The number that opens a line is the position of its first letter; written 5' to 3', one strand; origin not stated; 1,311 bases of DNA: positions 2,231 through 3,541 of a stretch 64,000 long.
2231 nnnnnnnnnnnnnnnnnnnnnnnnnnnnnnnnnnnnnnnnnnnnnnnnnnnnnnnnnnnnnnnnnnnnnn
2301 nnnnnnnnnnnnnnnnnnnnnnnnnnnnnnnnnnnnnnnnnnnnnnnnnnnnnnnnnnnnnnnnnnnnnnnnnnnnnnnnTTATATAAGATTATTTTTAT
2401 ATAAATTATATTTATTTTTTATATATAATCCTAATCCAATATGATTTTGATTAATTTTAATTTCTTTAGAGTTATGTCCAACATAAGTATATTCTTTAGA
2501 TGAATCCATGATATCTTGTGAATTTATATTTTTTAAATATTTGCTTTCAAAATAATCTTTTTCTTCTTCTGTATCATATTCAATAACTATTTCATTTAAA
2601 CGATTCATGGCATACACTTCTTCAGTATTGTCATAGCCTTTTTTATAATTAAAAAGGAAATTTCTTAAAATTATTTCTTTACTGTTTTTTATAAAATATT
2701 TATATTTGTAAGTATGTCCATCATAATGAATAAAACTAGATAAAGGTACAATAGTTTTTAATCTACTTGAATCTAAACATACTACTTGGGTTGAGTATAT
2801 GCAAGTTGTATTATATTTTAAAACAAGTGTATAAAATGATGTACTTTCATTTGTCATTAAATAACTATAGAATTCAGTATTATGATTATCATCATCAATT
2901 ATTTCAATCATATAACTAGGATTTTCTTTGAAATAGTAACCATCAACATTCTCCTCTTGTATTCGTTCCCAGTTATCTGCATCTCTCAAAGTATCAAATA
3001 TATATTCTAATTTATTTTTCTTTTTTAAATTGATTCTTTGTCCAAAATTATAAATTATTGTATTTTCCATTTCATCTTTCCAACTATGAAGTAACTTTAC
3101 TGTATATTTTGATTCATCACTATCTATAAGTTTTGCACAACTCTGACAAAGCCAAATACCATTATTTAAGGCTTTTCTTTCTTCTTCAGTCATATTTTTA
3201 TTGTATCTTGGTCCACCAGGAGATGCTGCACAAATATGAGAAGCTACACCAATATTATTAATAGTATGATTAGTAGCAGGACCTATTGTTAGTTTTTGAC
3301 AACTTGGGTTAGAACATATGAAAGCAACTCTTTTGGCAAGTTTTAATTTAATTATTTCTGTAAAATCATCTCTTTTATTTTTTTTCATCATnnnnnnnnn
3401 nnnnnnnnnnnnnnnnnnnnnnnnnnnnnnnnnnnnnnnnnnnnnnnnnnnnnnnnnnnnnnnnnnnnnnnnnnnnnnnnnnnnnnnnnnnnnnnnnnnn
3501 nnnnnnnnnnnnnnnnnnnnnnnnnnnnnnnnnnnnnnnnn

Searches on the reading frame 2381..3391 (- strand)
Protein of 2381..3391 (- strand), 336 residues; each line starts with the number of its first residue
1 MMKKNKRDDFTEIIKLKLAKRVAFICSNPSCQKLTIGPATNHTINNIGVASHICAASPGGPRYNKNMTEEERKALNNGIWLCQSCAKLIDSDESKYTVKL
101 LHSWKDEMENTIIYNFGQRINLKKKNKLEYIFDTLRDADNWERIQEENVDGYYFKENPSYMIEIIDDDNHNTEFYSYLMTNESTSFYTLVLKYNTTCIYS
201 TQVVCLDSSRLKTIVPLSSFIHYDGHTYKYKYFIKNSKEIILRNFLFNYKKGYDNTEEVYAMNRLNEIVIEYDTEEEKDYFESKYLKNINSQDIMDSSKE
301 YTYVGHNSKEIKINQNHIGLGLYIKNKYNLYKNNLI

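Call 4: search_protein_families(library=pfam, proteins=[window:2381-3391:-], max_evalue=1)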
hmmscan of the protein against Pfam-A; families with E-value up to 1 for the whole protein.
window:2381-3391:- (336 aa): 1 family
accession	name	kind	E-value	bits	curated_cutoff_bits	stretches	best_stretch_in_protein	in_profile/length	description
PF20594.3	DUF6794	-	0.072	13.5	27.1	1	307-334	28-54/83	Domain of unknown function (DUF6794)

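Call 5: search_protein_families(library=padloc, proteins=[window:2381-3391:-], max_evalue=1)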
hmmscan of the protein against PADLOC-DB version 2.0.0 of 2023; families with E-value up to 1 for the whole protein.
window:2381-3391:- (336 aa): 14 families
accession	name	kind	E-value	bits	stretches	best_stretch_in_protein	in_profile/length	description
PDLC05032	PDC-S50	-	1.4e-35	121.2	1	119-332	166-382/387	-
PDLC04772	PDC-M68A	-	1.4e-24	85.5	1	10-137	5-133/253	-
PDLC00739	Effector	-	1.2e-17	62.3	1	5-117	3-116/378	Endonuclease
PDLC00746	Effector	-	1.8e-16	58.2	1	9-115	16-122/389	Endonuclease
PDLC01997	SAVED1--SAVED_HNH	-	2.2e-16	58.3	1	9-117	5-112/368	-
PDLC00740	Effector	-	7.3e-10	36.2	1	43-112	47-120/391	Endonuclease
PDLC00749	Effector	-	2.6e-09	34.6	1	4-112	10-120/395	Endonuclease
PDLC00742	Effector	-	5.3e-09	33.3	1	10-105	121-217/527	Endonuclease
PDLC01998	SAVED1--SAVED_HNH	-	8.2e-09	32.7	1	14-107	118-212/506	-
PDLC00406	SduA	-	2e-08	32.6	1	3-118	11-122/326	DUF4263 domain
PDLC04773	PDC-M68A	-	7.7e-07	27.4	1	67-140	1-74/200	-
PDLC00751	Effector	-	4.2e-05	20.8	1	4-110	125-232/530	Endonuclease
PDLC01999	SAVED1--SAVED_HNH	-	0.0002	18.4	1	47-101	51-106/387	-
PDLC00743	Effector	-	0.045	10.9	1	37-112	29-107/384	Endonuclease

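Call 6: search_protein_families(library=ncbifam, proteins=[window:2381-3391:-], max_evalue=1)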
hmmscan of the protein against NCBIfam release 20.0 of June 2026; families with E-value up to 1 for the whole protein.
window:2381-3391:- (336 aa): 0 families

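Call 7: search_protein_families(library=phrogs, proteins=[window:2381-3391:-], max_evalue=1)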
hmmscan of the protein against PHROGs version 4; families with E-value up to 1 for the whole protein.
window:2381-3391:- (336 aa): 8 families
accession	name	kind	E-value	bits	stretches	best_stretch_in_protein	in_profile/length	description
phrog_29098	-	unknown function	3.8e-29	102.9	1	2-121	1-122/486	-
phrog_21516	-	unknown function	1.5e-25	91.4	1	15-110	2-99/252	-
phrog_29016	-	unknown function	1.6e-24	87.6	1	114-292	163-341/389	-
phrog_34329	-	unknown function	2.1e-23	84.3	1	6-117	4-119/368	-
phrog_37652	-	unknown function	3e-06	27.9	1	44-109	34-99/253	-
phrog_1422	-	unknown function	0.0068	17.5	1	121-214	6-94/110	-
phrog_740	-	DNA, RNA and nucleotide metabolism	0.13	12.2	1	50-124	53-121/332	HNH endonuclease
phrog_144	-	DNA, RNA and nucleotide metabolism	0.34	11.5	1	68-121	111-161/175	HNH endonuclease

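Call 11: find_homologous_proteins(query=window:2381-3391:-)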
Query window:2381-3391:- (336 aa): 847 proteins with E <= 0.001 among 1961 candidates; the best 120 are listed.
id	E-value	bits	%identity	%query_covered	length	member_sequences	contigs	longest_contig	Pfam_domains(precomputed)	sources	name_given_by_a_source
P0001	1.0e-207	707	92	100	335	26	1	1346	-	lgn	-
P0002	3.1e-169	580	78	99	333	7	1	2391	-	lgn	-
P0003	6.4e-156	536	71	99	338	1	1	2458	-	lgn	-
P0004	8.2e-155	533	72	99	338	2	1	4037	-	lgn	-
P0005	2.7e-150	518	70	99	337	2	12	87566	-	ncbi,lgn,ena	-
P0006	1.6e-149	515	71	99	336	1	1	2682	-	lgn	-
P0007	4.3e-148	511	68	99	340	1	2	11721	-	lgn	-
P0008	1.7e-147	509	68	99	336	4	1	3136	-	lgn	-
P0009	3.3e-146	504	67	99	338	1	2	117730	-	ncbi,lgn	-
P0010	3.1e-145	501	67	99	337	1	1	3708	-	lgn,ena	-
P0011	3.9e-144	498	66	99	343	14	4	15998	-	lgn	-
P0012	4.4e-144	497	68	97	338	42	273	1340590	-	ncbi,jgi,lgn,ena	-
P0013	7.8e-144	497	66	99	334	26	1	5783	-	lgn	-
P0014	7.3e-143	493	66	99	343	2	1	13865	-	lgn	-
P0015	8.3e-143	493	66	96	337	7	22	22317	-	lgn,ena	-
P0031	1.6e-132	459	66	94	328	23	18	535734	-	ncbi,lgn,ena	-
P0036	6.6e-115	402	57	99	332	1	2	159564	-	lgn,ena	-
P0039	1.2e-87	312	47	96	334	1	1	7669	-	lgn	-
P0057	2.2e-35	140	39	63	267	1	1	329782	-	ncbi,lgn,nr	ncbi:MAG: hypothetical protein HY868_10085 [Chloroflexi bacterium]|nr:hypothetical protein [Chlorofl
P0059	5.3e-35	139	36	71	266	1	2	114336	-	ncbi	-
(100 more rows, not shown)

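Call 13: find_encoding_contigs(protein=P0012, flank=7000, max_places=5)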
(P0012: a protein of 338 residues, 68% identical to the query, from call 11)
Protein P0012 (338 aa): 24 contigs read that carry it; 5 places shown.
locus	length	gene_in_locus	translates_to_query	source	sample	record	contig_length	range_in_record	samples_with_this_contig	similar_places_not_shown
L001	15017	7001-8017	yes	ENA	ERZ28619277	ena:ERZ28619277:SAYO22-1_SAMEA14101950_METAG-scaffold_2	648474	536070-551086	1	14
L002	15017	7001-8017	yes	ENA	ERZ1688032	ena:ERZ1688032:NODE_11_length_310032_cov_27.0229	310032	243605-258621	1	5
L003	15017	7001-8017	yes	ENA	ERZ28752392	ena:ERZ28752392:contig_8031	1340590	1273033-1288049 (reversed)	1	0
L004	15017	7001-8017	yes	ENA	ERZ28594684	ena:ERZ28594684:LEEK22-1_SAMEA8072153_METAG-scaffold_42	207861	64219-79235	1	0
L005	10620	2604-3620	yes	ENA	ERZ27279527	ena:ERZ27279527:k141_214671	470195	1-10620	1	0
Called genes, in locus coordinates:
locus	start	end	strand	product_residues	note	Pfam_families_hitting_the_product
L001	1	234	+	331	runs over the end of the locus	-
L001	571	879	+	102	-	-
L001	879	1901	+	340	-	-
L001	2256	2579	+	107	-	PF20251:Big_14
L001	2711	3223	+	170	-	PF01381:HTH_3, PF12844:HTH_19 (weak), PF13560:HTH_31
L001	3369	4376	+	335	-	PF01073:3Beta_HSD, PF01370:Epimerase, PF02719:Polysacc_synt_2 (weak), PF04321:RmlD_sub_bind, PF16363:GDP_Man_Dehyd, PF13460:NAD_binding_10, PF07993:NAD_binding_4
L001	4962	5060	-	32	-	-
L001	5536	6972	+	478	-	-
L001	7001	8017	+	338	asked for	-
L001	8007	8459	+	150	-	PF00383:dCMP_cyt_deam_1, PF14437:MafB19-deam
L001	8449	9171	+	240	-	PF00106:adh_short, PF02719:Polysacc_synt_2 (weak), PF08659:KR, PF13561:adh_short_C2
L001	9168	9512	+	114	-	-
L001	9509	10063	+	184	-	PF00561:Abhydrolase_1 (faint), PF06821:Ser_hydrolase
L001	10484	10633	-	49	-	-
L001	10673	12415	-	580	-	PF00239:Resolvase, PF07508:Recombinase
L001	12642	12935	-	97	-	-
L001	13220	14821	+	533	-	PF00664:ABC_membrane, PF00005:ABC_tran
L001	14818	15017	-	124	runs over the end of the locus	PF21983:NikA-like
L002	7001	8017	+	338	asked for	-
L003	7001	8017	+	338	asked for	-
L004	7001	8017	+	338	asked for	-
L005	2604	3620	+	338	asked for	-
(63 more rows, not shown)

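Call 14: find_encoding_contigs(protein=P0009, flank=7000, max_places=3)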
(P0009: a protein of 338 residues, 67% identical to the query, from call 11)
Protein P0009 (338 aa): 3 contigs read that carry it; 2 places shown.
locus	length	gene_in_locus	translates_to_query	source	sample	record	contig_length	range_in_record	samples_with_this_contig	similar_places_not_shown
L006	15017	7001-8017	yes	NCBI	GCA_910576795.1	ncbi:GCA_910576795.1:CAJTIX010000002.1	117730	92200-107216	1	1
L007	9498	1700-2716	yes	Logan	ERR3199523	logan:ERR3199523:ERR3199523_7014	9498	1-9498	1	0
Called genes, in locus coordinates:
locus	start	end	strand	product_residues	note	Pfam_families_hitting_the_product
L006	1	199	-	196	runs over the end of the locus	PF00440:TetR_N (weak), PF14278:TetR_C_8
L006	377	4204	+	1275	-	PF03176:MMPL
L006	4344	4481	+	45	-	-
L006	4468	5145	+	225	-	PF12686:DUF3800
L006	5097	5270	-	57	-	-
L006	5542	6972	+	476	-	-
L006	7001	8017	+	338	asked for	-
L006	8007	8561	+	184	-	PF06821:Ser_hydrolase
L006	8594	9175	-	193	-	PF12844:HTH_19, PF13443:HTH_26 (weak), PF01381:HTH_3, PF13560:HTH_31 (weak), PF01381:HTH_3, PF12844:HTH_19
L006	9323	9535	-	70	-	PF01381:HTH_3 (weak), PF13560:HTH_31 (weak)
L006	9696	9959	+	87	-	PF01381:HTH_3, PF12844:HTH_19 (weak)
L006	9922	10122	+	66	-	PF12844:HTH_19, PF13560:HTH_31 (weak), PF01381:HTH_3, PF13443:HTH_26 (weak)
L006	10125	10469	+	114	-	-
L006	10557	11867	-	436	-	PF03432:Relaxase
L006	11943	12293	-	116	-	PF14198:TnpV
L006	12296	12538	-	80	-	-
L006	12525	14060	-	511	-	PF00239:Resolvase (faint), PF07508:Recombinase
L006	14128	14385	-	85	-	PF00239:Resolvase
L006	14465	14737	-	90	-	-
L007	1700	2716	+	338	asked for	-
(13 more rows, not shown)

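Call 15: find_encoding_contigs(protein=P0036, flank=7000, max_places=3)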
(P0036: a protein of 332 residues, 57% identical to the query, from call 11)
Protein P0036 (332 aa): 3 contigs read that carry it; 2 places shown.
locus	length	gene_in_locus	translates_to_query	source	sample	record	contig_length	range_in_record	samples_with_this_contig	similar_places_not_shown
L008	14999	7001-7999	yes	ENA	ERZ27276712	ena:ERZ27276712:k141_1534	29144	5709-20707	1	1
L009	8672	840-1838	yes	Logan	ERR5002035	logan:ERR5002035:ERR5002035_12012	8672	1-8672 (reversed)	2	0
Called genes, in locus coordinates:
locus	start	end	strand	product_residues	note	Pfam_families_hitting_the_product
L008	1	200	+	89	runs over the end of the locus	-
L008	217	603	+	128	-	PF12957:DUF3846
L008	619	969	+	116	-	PF00436:SSB, PF01336:tRNA_anti-codon (weak)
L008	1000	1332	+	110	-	-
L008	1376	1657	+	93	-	-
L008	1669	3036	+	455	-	PF26635:DUF8208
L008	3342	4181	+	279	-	-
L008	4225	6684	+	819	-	PF01935:DUF87, PF19044:P-loop_TraG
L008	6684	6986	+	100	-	-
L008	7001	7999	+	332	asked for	-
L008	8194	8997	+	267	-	PF01551:Peptidase_M23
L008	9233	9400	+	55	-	-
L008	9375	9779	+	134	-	-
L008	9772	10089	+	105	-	-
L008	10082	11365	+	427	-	PF18555:MobL (weak)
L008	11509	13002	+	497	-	-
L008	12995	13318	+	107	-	-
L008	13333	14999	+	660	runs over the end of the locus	PF02534:T4SS-DNA_transf, PF10412:TrwB_AAD_bind, PF12696:TraG-D_C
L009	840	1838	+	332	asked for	-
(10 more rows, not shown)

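Call 16: find_encoding_contigs(protein=P0039, flank=7000, max_places=3)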
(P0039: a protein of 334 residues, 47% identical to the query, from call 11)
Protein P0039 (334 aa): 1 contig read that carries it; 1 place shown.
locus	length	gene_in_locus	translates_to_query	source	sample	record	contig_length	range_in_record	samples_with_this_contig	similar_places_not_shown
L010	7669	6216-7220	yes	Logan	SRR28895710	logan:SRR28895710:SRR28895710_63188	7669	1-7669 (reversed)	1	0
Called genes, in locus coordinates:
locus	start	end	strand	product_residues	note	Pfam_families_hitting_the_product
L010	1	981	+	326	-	?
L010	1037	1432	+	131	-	-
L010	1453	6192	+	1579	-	PF21941:SMEK_N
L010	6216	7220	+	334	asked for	-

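Call 17: search_protein_families(library=pfam, proteins=[L001:5536-6972:+, L006:5542-6972:+, L008:6684-6986:+, L010:1453-6192:+, L010:1037-1432:+], max_evalue=1)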
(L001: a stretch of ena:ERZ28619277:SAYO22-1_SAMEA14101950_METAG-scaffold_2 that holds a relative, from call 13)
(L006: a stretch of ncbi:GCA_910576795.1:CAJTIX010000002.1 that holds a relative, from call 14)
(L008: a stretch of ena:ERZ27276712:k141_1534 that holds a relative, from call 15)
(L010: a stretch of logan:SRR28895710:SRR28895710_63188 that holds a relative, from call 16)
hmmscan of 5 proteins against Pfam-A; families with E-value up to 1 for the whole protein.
L001:5536-6972:+ (478 aa): 2 families
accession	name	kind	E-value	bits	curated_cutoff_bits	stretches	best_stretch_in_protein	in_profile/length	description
PF18739.6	HEPN_Apea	-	0.00058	20.7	24.4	1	310-468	6-135/136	Apea-like HEPN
PF14881.12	Tubulin_3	-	0.017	15.3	30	1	105-138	7-41/180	Tubulin domain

L006:5542-6972:+ (476 aa): 2 families
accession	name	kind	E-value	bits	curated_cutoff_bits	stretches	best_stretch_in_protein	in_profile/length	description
PF18739.6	HEPN_Apea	-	0.00019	22.3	24.4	1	322-466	18-135/136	Apea-like HEPN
PF18330.7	Lig_C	-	0.12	12.8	25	0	115-155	70-110/125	Ligase Pab1020 C-terminal region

L008:6684-6986:+ (100 aa): 1 family
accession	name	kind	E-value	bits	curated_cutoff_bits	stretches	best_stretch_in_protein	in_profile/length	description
PF07030.17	Phage_Mu_Gp36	-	0.066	13.8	24.7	1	45-95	60-110/124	Bacteriophage Mu, Gp36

L010:1453-6192:+ (1579 aa): 8 families
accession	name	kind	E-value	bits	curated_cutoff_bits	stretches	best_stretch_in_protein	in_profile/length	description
PF21941.2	SMEK_N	-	2.3e-26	92.8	27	1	10-152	2-139/140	SMEK domain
PF00931.28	NB-ARC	-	0.0012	18.6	23.5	1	211-240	9-39/248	NB-ARC domain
PF25199.1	nSTAND_NTPase5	-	0.0027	18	34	1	211-326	33-138/145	Novel STAND NTPase 5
PF13401.12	AAA_22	-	0.03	15.1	27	1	218-248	4-33/130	AAA domain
PF13191.12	AAA_16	-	0.039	14.9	32.6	1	209-241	14-46/167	AAA ATPase domain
PF13173.12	AAA_14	-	0.047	14.1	27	1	218-296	1-80/129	AAA domain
PF24883.2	NPHP3_N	-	0.099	13.3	24.8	1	216-239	19-42/164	Nephrocystin 3, N-terminal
PF01895.24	PhoU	-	0.55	11.1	23.5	1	1039-1092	16-69/89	PhoU domain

L010:1037-1432:+ (131 aa): 0 families

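Call 31: search_protein_families(library=padloc, proteins=[L001:5536-6972:+, L010:1453-6192:+, L008:6684-6986:+], max_evalue=0.01)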
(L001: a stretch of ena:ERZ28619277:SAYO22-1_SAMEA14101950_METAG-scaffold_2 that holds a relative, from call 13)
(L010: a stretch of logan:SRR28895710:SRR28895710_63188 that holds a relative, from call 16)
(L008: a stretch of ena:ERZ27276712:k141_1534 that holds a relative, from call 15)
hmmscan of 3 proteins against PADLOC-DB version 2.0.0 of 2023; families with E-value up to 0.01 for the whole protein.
L001:5536-6972:+ (478 aa): 0 families

L010:1453-6192:+ (1579 aa): 1 family
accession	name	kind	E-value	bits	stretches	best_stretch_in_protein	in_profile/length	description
PDLC02169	Avs4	-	2.2e-35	119.3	1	87-1564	74-1557/1570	-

L008:6684-6986:+ (100 aa): 0 families

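Call 33: predict_structure(alignment_id=A1)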
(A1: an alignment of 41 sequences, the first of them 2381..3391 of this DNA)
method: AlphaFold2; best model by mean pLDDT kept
length: 336 residues; sequences in the alignment: 41
mean_pLDDT: 84.7   pTM: 0.62
mean pLDDT of the five models: 84.7, 81.0, 76.8, 76.5, 75.5
residues with pLDDT >= 90: 146; 70-90: 150; 50-70: 29; < 50: 11
segments of 3 or more residues with pLDDT < 50: 1-6, 122-124
pLDDT, mean of each block of 10 residues (from residue 1): 49 87 87 70 68 70 78 87 87 84 89 61 64 91 86 86 89 88 91 84 88 95 90 95 95 91 95 96 90 91 90 93 95 78
secondary structure, 60 per line:
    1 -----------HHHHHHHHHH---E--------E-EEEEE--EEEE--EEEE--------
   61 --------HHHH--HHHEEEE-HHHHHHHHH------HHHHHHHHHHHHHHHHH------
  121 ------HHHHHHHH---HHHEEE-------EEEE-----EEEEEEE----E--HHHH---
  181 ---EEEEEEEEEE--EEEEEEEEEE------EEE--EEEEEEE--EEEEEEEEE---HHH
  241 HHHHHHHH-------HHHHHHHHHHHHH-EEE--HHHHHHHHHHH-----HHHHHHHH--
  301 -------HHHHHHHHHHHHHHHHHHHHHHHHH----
elements in order: H12-21 E36-40 E43-46 E49-52 H69-72 E78-81 H83-91 H98-114 H127-134 E141-143 E151-154 E160-166 H174-177 E184-193 E196-205 E212-214 E217-223 E226-234 H238-248 H256-268 E270-272 H275-285 H291-298 H308-332

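Call 60: find_encoding_contigs(protein=P0057, flank=5000, max_places=2)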
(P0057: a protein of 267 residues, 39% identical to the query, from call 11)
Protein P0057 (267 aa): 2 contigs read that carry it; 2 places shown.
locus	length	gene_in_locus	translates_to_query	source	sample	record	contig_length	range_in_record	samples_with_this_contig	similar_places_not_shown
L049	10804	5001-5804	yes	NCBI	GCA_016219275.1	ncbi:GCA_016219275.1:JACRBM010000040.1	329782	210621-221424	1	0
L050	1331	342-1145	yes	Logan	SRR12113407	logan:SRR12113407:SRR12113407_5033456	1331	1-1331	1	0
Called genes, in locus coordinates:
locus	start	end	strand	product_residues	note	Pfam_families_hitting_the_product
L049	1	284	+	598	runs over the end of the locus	PF07973:tRNA_SAD, PF00587:tRNA-synt_2b, PF03129:HGTP_anticodon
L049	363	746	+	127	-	PF22552:TY-Chap3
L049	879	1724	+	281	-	PF03807:F420_oxidored, PF14748:P5CR_dimer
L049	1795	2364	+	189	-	PF12464:Mac, PF00132:Hexapep, PF14602:Hexapep_2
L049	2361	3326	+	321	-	PF02353:CMAS, PF05175:MTS (weak), PF07021:MetW (weak), PF13489:Methyltransf_23, PF08241:Methyltransf_11, PF08242:Methyltransf_12, PF13649:Methyltransf_25, PF13847:Methyltransf_31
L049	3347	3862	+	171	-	PF00583:Acetyltransf_1, PF13673:Acetyltransf_10, PF13508:Acetyltransf_7, PF08445:FR47 (weak)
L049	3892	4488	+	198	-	-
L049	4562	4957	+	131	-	PF10778:DehI (faint), PF02627:CMD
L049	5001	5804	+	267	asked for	-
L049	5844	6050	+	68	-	PF00291:PALP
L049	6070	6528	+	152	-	-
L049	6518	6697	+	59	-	-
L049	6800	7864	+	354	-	PF00291:PALP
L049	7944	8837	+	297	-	PF00288:GHMP_kinases_N, PF08544:GHMP_kinases_C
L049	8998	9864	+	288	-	PF01476:LysM, PF23473:LysM3_LYK4_5 (faint), PF01476:LysM, PF03734:YkuD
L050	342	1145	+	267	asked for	-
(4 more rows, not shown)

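Call 61: find_encoding_contigs(protein=P0059, flank=5000, max_places=2)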
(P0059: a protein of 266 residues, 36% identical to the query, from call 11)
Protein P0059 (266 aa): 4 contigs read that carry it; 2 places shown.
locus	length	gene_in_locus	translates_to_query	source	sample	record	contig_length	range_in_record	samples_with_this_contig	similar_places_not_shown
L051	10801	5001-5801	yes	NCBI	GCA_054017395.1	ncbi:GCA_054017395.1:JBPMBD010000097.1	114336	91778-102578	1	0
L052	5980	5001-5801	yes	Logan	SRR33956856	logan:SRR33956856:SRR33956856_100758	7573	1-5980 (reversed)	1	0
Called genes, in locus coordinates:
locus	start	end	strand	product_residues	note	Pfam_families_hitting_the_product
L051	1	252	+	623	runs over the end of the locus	PF02838:Glyco_hydro_20b, PF00728:Glyco_hydro_20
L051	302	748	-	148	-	PF01850:PIN (weak), PF13470:PIN_3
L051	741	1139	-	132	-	PF12728:HTH_17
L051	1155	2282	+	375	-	PF00704:Glyco_hydro_18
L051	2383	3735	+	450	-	PF00232:Glyco_hydro_1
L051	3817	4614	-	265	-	PF00795:CN_hydrolase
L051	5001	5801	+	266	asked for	-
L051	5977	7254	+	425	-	-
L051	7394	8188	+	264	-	PF03724:META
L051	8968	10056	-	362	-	PF02163:Peptidase_M50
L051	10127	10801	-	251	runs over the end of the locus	-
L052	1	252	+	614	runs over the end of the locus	?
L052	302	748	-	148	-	PF01850:PIN (weak), PF13470:PIN_3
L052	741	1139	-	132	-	PF12728:HTH_17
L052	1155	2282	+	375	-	PF00704:Glyco_hydro_18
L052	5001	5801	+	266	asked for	-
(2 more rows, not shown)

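Call 62: search_dna_similar(query=window:2381-3391:-, collection=phages, mode=protein, max_rows=15)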
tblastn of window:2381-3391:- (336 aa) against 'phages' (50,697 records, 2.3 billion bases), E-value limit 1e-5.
Records with a match: 5; places in all: 5; records where one place covers at least 80% of the query: 0.
Best place of each record, by identity: <60% 5.
By first word of the organism name: Yersinia 2; Bacteriophage 1; Enterobacteria 1; Rhizobium 1.
By host as written in the record: Yersinia enterocolitica 2; - 1; Escherichia coli 1; Rhizobium etli N731 1.
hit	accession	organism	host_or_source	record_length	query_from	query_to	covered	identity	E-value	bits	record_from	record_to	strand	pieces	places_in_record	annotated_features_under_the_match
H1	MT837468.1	Bacteriophage sp.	human fecal samples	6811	7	106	30%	56.4%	6e-30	125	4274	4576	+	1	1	record has no annotation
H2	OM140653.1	Yersinia phage vB_YenM_31.17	Yersinia enterocolitica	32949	1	112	33%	46.5%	5e-23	105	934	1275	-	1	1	hypothetical protein | lysogenenic conversion protein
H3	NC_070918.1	Yersinia phage vB_YenM_31.17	Yersinia enterocolitica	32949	1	112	33%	46.5%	5e-23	105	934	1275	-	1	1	hypothetical protein | lysogenenic conversion protein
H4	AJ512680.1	Enterobacteria phage P2-EC46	Escherichia coli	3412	7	112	32%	45.5%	5e-20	97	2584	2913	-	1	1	putative lysogenic conversion protein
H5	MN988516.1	Rhizobium phage RHph_N28_2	Rhizobium etli N731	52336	7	105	29%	39.8%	4e-15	82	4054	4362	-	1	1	hypothetical protein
